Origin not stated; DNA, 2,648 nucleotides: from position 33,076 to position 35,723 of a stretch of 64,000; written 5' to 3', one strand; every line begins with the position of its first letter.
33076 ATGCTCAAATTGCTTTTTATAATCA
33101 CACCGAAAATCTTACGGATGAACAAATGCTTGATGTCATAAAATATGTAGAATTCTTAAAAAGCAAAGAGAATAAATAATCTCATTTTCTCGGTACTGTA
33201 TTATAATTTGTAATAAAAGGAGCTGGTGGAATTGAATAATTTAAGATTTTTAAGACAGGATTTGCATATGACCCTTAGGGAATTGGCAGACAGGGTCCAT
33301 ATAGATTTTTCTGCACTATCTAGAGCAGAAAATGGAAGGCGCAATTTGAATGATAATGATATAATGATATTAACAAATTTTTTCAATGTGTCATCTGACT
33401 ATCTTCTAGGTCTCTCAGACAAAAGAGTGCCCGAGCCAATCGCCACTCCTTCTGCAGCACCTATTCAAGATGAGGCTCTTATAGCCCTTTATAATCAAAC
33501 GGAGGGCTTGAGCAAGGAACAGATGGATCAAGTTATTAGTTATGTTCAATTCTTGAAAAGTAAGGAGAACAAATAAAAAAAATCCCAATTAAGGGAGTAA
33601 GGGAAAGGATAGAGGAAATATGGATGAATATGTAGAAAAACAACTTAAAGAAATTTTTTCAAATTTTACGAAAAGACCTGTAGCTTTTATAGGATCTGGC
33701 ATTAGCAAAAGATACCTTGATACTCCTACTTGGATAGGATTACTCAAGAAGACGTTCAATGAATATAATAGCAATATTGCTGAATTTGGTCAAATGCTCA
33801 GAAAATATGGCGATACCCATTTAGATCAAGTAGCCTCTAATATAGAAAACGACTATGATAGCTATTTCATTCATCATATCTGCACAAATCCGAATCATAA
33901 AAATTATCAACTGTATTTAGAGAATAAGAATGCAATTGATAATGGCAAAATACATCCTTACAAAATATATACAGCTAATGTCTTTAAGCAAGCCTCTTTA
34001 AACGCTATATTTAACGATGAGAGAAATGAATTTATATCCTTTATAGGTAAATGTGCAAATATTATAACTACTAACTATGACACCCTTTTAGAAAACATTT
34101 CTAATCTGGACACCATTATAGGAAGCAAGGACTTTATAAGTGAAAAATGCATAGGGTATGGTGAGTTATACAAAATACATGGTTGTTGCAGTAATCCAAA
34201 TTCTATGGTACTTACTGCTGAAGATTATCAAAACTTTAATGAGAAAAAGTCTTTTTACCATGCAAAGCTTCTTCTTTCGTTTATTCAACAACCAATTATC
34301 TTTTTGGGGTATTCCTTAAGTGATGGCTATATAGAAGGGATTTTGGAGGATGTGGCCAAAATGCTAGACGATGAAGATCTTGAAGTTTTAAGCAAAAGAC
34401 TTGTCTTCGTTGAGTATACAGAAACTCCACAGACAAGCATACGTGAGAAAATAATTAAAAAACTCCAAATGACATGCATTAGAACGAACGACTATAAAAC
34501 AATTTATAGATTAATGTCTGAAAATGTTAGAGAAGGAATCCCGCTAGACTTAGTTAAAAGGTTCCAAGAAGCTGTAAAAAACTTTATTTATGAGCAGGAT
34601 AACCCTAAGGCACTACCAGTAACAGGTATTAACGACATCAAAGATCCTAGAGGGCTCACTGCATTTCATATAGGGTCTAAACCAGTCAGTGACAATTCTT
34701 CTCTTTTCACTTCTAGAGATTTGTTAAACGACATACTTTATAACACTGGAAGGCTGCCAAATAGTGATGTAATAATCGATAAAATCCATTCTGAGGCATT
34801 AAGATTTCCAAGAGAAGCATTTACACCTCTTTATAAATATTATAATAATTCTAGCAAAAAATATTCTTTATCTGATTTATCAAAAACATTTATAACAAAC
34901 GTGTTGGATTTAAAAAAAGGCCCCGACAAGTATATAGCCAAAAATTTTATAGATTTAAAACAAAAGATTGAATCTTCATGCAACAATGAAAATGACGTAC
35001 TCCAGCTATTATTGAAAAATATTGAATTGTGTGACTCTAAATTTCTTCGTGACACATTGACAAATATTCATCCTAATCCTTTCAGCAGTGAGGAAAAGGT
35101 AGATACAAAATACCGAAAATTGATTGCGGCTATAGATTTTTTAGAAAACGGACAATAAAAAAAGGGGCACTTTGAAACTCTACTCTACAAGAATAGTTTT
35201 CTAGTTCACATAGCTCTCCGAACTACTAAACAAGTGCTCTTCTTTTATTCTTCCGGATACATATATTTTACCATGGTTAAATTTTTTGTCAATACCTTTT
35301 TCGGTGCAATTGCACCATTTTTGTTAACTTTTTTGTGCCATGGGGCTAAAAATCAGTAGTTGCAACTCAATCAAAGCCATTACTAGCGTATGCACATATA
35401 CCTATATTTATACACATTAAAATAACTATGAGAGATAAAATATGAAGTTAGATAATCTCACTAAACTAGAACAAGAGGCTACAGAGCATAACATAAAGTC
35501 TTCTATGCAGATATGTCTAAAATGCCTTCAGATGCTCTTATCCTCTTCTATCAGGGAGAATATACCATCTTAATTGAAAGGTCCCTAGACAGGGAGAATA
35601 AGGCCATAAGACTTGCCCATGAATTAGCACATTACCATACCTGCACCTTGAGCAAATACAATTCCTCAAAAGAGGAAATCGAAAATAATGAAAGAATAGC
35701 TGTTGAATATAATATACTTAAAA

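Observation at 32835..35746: Tandem paralogous XRE regulators, SIR2 gene and a decayed ImmA-like peptidase form a CapH/CapP-like or ImmR/ImmA-like regulatory arrangement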

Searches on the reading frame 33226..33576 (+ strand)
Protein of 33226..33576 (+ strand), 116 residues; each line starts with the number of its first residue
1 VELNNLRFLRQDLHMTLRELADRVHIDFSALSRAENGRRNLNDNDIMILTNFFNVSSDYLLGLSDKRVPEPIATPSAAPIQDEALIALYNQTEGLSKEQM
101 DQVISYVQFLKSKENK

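Call 5: search_protein_families(library=pfam, proteins=[window:33226-33576:+], max_evalue=0.1)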
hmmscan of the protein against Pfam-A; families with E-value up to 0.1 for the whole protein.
window:33226-33576:+ (116 aa): 6 families
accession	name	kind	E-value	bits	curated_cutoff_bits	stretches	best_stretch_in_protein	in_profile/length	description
PF01381.28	HTH_3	-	4.3e-11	43.1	23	1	6-60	1-55/55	Helix-turn-helix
PF12844.13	HTH_19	-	1.2e-06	28.7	30.2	1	5-61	3-59/64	Helix-turn-helix domain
PF13560.12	HTH_31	-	8.8e-06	26.4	27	1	6-56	6-57/64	Helix-turn-helix domain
PF08667.16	BetR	-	0.0072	16.9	21.6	1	20-74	28-83/148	BetR domain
PF04552.19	Sigma54_DBD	-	0.037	14.2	22.8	1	15-56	50-91/160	Sigma-54, DNA binding domain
PF13412.12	HTH_24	-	0.054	13.5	21.9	0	6-33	9-36/48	Winged helix-turn-helix DNA-binding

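Call 6: search_protein_families(library=padloc, proteins=[window:33226-33576:+], max_evalue=0.1)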
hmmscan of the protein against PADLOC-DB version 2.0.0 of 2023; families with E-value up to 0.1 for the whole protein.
window:33226-33576:+ (116 aa): 13 families
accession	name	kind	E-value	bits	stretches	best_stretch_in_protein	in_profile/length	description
PDLC03954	RmrA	-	1.6e-07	28.6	1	4-65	13-74/380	-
PDLC04142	capH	-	4.7e-07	28.8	1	5-113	10-101/103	capH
PDLC02926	HTH_VI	-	1.8e-06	26.1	1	5-67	5-67/92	-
PDLC04775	PDC-M69A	-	0.0002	19.8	1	13-72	19-78/113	-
PDLC03951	RmrA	-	0.001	16.1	1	5-68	12-75/400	-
PDLC03945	RmrA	-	0.0031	14.7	1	5-78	6-79/394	-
PDLC03949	RmrA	-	0.0069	13.3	1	4-62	5-63/363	-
PDLC03943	RmrA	-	0.0073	13.4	1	4-62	5-63/370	-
PDLC03944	RmrA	-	0.0097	13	1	6-63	11-68/384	-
PDLC03312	MTase_II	-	0.014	11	1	4-72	63-130/1344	Type II methyltransferase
PDLC03536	REase_II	-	0.015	13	1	4-60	13-69/237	Type II restriction enzyme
PDLC03946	RmrA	-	0.033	10.9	1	5-61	6-62/357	-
PDLC03665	Control_protein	-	0.037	12.3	1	4-60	11-68/77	control protein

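Call 12: search_protein_families(library=phrogs, proteins=[window:33226-33576:+], max_evalue=0.001)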
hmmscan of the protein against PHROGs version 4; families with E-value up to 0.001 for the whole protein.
window:33226-33576:+ (116 aa): 11 families
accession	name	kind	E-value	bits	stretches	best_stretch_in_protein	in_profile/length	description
phrog_8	-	transcription regulation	3e-14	54.2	1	4-79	79-150/346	transcriptional regulator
phrog_3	-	transcription regulation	2e-08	35.4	1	3-75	90-163/430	transcriptional repressor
phrog_2439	-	transcription regulation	9.4e-08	32.3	1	4-71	10-77/367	transcriptional regulator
phrog_2967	-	transcription regulation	1.9e-07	31.8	1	5-103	14-101/225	transcriptional regulator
phrog_4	-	transcription regulation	4.2e-07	30.3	1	4-77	139-205/400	transcriptional repressor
phrog_5823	-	transcription regulation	6e-05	23.4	1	5-67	10-73/404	transcriptional regulator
phrog_1994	-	DNA, RNA and nucleotide metabolism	0.00015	22.7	1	4-66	2-64/170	DNA binding protein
phrog_7241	-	transcription regulation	0.00017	22.6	1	4-60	64-120/122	transcriptional regulator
phrog_9908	-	DNA, RNA and nucleotide metabolism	0.00051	20.3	1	4-57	16-69/282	DNA binding protein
phrog_34939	-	unknown function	0.00052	20.7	1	14-64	22-73/280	-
phrog_7396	-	unknown function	0.00066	20.4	1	5-80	19-95/227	-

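Call 67: find_homologous_proteins(query=window:33226-33576:+, max_evalue=1e-8)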
Query window:33226-33576:+ (116 aa): 28 proteins with E <= 1e-8 among 35 candidates.
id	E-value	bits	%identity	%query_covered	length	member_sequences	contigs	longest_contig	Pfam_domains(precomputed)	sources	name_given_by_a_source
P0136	5.9e-58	211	100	88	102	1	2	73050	PF01381.29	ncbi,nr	ncbi:MAG: helix-turn-helix domain-containing protein [Roseburia sp.]|nr:helix-turn-helix domain-cont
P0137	1.6e-33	133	61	95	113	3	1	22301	PF12844.14,PF13413.13,PF01381.29,PF13560.13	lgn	-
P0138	2.0e-29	120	57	98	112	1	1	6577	PF12844.14,PF01381.29,PF13560.13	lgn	-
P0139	9.0e-27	111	50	97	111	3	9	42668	PF12844.14,PF01381.29,PF13560.13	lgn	-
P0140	1.0e-26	111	52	98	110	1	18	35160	PF12844.14,PF01381.29,PF13560.13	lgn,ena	-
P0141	2.8e-23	100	64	84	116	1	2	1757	PF12844.14,PF01381.29,PF13443.13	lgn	-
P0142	1.5e-20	91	53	92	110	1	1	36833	PF12844.14,PF01381.29,PF13560.13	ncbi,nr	ncbi:MAG: helix-turn-helix domain-containing protein [Anaeroplasma bactoclasticum]|nr:helix-turn-hel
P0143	5.4e-20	89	46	96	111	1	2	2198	PF12844.14,PF01381.29,PF13560.13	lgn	-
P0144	1.0e-19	89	47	95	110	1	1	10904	PF12844.14,PF01381.29,PF13560.13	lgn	-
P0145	1.0e-18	85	46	95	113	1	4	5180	PF12844.14,PF01381.29,PF13560.13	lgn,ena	-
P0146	1.3e-18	85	46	84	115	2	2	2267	PF12844.14,PF01381.29,PF13560.13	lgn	-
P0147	1.5e-18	85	43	98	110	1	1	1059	PF01381.29,PF13560.13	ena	-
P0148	3.3e-17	81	41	98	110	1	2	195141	PF12844.14,PF01381.29,PF13560.13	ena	-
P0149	8.7e-15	73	44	98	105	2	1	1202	PF12844.14,PF01381.29,PF13560.13,PF13443.13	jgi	jgi:transcriptional regulator with XRE-family HTH domain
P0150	1.5e-13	69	38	96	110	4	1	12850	PF12844.14,PF01381.29,PF13560.13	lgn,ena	-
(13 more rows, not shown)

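Call 68: find_encoding_contigs(protein=P0137, flank=6000, max_places=2)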
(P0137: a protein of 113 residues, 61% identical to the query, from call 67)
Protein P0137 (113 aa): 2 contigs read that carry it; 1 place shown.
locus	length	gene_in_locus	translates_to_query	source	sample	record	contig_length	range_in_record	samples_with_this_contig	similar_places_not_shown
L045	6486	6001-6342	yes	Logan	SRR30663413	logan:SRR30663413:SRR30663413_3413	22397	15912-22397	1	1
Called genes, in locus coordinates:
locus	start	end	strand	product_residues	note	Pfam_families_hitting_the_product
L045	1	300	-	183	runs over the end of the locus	PF10991:Enc34_ssDNA-bd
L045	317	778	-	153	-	PF10926:DUF2800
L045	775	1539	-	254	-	PF10926:DUF2800, PF12705:PDDEXK_1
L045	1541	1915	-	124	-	-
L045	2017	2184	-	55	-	-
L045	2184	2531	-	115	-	-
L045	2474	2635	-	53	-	-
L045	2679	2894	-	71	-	-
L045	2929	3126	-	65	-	PF04814:HNF-1_N (weak), PF01381:HTH_3, PF13443:HTH_26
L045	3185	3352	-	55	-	-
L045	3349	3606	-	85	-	-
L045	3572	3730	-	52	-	-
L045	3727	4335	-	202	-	-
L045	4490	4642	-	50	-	-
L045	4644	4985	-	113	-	-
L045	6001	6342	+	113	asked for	PF12844:HTH_19, PF13413:HTH_25 (faint), PF13560:HTH_31, PF01381:HTH_3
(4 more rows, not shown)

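Call 69: find_encoding_contigs(protein=P0139, flank=6000, max_places=2)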
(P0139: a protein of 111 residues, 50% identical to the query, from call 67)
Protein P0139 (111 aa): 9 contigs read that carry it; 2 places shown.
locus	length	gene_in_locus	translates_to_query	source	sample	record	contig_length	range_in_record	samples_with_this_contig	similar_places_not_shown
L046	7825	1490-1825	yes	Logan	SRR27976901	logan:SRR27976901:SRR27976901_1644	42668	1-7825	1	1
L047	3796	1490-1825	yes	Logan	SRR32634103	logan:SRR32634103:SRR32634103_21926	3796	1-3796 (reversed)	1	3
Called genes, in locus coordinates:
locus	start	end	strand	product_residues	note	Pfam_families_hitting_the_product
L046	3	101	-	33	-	?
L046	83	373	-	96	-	PF22253:DUF6948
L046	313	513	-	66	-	-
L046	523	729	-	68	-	-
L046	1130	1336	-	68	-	-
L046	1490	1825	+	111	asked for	PF01381:HTH_3, PF12844:HTH_19, PF13560:HTH_31 (weak)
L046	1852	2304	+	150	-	-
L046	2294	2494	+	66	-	-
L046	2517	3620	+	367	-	PF00589:Phage_integrase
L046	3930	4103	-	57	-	-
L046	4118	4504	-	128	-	-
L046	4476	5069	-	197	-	-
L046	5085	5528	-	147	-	-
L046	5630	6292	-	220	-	-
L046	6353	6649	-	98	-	-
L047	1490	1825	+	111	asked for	PF01381:HTH_3, PF12844:HTH_19, PF13560:HTH_31 (weak)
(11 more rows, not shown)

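Call 70: find_encoding_contigs(protein=P0140, flank=6000, max_places=2)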
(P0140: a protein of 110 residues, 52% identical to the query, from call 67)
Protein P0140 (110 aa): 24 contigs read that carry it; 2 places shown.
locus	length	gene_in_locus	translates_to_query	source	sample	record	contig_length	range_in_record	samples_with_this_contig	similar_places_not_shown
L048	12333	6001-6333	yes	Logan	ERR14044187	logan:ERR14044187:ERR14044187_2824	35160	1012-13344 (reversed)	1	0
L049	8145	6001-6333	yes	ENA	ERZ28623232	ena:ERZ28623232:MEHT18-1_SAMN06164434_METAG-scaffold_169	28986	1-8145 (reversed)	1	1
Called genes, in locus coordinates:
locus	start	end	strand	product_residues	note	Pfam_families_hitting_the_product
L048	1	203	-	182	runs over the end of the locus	PF10991:Enc34_ssDNA-bd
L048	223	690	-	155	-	PF10926:DUF2800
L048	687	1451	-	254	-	PF10926:DUF2800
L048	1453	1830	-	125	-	-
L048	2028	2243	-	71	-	-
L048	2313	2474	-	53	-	-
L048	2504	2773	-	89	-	-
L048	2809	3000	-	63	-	PF04814:HNF-1_N (weak), PF12844:HTH_19 (weak), PF13443:HTH_26, PF01381:HTH_3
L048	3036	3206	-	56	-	-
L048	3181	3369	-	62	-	-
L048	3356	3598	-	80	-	-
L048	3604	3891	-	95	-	-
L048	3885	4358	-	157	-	PF13113:DUF3970 (faint)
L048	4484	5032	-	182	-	-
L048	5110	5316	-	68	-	-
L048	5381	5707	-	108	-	-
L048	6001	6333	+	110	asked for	PF01381:HTH_3, PF12844:HTH_19, PF13560:HTH_31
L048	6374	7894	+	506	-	PF13289:SIR2_2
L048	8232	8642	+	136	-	-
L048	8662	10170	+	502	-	PF00239:Resolvase, PF07508:Recombinase, PF13408:Zn_ribbon_recom (weak)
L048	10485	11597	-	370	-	PF00089:Trypsin, PF13365:Trypsin_2, PF13180:PDZ_2 (weak)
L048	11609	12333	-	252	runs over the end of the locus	PF01026:TatD_DNase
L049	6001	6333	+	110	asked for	PF01381:HTH_3, PF12844:HTH_19, PF13560:HTH_31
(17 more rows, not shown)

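Call 71: find_encoding_contigs(protein=P0142, flank=6000, max_places=2)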
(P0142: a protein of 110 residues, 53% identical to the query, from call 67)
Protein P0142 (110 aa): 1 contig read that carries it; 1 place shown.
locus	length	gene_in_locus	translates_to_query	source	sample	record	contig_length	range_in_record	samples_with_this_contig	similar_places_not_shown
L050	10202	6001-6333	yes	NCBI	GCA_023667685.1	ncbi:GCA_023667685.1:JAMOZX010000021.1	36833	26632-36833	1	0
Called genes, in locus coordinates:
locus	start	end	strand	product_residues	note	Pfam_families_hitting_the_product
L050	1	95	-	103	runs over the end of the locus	-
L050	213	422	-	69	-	-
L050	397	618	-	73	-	-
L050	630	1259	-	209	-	-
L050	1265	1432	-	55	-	-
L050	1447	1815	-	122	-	-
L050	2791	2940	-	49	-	-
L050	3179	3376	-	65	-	-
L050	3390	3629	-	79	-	-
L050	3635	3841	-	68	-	PF01381:HTH_3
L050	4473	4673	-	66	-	-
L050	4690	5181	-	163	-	-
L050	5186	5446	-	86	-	-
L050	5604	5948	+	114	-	PF12844:HTH_19, PF13560:HTH_31 (weak), PF01381:HTH_3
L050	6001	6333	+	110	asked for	PF12844:HTH_19, PF13560:HTH_31 (weak), PF01381:HTH_3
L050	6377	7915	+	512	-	PF13289:SIR2_2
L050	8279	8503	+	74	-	-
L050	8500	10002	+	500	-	PF00239:Resolvase, PF07508:Recombinase, PF13408:Zn_ribbon_recom, PF23435:DUF7121 (faint)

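Call 90: predict_structure(alignment_id=A7)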
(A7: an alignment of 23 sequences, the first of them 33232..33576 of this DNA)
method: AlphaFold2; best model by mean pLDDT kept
length: 114 residues; sequences in the alignment: 23
mean_pLDDT: 74.8   pTM: 0.51
mean pLDDT of the five models: 74.8, 74.6, 74.1, 74.0, 73.6
residues with pLDDT >= 90: 39; 70-90: 33; 50-70: 23; < 50: 19
segments of 3 or more residues with pLDDT < 50: 71-84, 87-90
pLDDT, mean of each block of 10 residues (from residue 1): 88 92 92 89 90 90 72 38 45 63 71 57
secondary structure, 60 per line:
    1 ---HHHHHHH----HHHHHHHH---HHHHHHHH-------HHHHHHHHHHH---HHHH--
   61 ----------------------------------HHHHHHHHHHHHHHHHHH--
elements in order: H4-10 H15-22 H26-33 H41-51 H55-58 H95-112

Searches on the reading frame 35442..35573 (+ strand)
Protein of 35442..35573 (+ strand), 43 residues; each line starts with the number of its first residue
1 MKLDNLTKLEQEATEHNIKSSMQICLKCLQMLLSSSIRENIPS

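Call 5: search_protein_families(library=pfam, proteins=[window:35442-35573:+], max_evalue=0.1)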
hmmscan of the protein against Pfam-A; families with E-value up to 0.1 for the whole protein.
window:35442-35573:+ (43 aa): 1 family
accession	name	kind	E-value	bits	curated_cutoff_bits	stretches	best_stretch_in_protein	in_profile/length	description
PF03854.20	zf-P11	-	0.011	15.9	25.6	1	24-41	23-40/50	P-11 zinc finger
